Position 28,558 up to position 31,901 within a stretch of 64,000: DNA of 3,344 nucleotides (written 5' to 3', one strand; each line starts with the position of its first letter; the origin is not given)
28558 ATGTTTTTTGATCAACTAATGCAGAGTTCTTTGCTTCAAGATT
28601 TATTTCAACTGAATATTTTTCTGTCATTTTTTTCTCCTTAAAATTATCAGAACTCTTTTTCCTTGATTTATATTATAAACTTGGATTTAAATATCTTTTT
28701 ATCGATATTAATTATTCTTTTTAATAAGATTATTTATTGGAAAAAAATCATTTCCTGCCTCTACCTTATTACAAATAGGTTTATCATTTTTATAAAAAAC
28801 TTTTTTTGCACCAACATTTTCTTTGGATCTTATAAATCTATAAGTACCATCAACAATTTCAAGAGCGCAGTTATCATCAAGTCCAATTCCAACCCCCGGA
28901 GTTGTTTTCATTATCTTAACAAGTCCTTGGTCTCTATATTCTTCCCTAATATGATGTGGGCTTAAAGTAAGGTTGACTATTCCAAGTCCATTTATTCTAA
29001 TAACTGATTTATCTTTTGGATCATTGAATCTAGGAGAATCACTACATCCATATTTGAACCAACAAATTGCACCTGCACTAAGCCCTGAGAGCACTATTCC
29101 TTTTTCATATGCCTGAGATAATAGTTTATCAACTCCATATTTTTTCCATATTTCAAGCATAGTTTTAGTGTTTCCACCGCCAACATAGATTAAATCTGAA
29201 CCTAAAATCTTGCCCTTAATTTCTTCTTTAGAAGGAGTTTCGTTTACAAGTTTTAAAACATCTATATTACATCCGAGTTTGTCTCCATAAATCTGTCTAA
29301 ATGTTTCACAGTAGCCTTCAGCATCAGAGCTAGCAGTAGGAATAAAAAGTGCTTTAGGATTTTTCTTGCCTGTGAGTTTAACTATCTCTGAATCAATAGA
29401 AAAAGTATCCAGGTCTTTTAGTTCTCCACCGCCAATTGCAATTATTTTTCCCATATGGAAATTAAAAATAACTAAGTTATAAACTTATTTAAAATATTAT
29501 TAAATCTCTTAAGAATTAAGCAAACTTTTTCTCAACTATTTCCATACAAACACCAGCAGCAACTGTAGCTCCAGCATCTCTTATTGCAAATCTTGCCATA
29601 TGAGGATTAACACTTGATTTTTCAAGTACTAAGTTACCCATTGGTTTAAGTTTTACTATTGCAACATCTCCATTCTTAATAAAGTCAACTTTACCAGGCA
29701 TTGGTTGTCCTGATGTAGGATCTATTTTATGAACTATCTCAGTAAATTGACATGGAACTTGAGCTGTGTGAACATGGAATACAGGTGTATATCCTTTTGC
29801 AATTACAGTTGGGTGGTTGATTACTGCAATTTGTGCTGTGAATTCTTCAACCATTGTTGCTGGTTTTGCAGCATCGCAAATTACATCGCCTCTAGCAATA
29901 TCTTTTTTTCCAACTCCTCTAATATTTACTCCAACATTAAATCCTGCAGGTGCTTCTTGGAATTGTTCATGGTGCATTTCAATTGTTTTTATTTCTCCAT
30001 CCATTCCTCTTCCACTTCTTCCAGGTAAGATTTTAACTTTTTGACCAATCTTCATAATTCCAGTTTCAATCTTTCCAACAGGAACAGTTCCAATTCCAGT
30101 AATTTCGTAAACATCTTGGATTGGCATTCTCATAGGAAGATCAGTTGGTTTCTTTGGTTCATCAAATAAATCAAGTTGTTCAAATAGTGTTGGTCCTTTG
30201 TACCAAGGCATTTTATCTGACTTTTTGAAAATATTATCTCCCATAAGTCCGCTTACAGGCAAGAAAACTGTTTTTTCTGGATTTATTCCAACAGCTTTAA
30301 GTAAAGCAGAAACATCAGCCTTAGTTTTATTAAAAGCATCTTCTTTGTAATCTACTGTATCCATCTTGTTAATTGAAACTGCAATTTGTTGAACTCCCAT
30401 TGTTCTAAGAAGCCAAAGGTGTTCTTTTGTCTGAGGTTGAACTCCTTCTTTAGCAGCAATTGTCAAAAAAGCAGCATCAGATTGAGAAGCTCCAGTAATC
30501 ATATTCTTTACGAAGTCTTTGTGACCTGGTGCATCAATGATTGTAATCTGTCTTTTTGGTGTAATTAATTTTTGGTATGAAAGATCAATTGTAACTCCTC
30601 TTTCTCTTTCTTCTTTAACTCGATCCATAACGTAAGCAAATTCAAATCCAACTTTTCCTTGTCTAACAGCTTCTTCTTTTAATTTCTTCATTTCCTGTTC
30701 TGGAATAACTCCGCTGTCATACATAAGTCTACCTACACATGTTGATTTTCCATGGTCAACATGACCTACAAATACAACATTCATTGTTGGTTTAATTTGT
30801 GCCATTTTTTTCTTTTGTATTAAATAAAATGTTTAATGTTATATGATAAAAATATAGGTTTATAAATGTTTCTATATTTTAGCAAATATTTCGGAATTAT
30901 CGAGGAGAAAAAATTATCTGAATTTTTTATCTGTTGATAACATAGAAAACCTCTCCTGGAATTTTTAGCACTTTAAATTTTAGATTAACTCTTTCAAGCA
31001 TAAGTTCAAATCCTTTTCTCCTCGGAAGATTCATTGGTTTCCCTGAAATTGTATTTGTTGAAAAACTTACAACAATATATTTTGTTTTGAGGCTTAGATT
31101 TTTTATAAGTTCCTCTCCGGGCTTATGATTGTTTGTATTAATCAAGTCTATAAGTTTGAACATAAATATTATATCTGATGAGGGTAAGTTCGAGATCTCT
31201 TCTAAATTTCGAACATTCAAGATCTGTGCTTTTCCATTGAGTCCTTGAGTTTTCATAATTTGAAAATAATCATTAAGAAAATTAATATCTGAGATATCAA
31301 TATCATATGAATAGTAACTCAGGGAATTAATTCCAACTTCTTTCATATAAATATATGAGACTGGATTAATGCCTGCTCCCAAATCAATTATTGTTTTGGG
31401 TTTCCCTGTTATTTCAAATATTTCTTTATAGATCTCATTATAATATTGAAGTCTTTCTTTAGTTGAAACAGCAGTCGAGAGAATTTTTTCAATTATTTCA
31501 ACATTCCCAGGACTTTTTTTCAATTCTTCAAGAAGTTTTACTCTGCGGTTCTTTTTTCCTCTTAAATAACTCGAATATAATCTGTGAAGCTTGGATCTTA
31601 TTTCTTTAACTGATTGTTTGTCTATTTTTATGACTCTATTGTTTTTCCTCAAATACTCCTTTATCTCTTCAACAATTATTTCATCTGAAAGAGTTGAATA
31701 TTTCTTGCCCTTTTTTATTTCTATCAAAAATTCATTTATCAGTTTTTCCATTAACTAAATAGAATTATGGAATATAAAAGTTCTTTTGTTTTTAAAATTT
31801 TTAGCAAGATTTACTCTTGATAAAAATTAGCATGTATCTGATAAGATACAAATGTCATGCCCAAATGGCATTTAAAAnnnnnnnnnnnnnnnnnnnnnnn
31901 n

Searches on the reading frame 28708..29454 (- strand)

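Call 42: search_protein_families(library=pfam, proteins=[window:28708-29454:-], max_evalue=0.001)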
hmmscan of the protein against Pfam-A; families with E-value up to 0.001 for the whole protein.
window:28708-29454:- (248 aa): 1 family
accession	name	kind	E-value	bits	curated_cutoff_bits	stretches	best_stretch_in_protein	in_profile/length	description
PF03575.23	Peptidase_S51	-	3.8e-50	170.9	23.9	1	4-206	1-204/206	Peptidase family S51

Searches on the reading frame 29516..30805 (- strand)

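Call 43: search_protein_families(library=pfam, proteins=[window:29516-30805:-], max_evalue=0.001)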
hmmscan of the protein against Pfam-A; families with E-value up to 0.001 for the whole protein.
window:29516-30805:- (429 aa): 5 families
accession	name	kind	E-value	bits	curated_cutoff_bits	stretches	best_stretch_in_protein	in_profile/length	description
PF00009.33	GTP_EFTU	-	4e-54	183.5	26.5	1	5-193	1-176/188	Elongation factor Tu GTP binding domain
PF22594.2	GTP-eEF1A_C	-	1.7e-30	105.8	27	1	321-420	1-100/101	GTP-eEF1A C-terminal domain-like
PF03143.23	GTP_EFTU_D3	-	4.3e-26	91.7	27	1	316-423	2-105/106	Elongation factor Tu C-terminal domain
PF03144.31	GTP_EFTU_D2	-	9.4e-17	61.7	30.3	1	239-310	1-73/73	Elongation factor Tu domain 2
PF01926.29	MMR_HSR1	-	2e-05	25.1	21.9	0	62-135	23-102/113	50S ribosome-binding GTPase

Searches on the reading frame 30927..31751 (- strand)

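Call 43: search_protein_families(library=pfam, proteins=[window:30927-31751:-], max_evalue=0.001)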
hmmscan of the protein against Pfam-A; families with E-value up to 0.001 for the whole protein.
window:30927-31751:- (274 aa): 1 family
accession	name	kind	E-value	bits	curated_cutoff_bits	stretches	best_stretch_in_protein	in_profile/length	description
PF07091.17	FmrO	-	3.6e-19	69.6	27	1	46-244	30-227/255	Ribosomal RNA methyltransferase (FmrO)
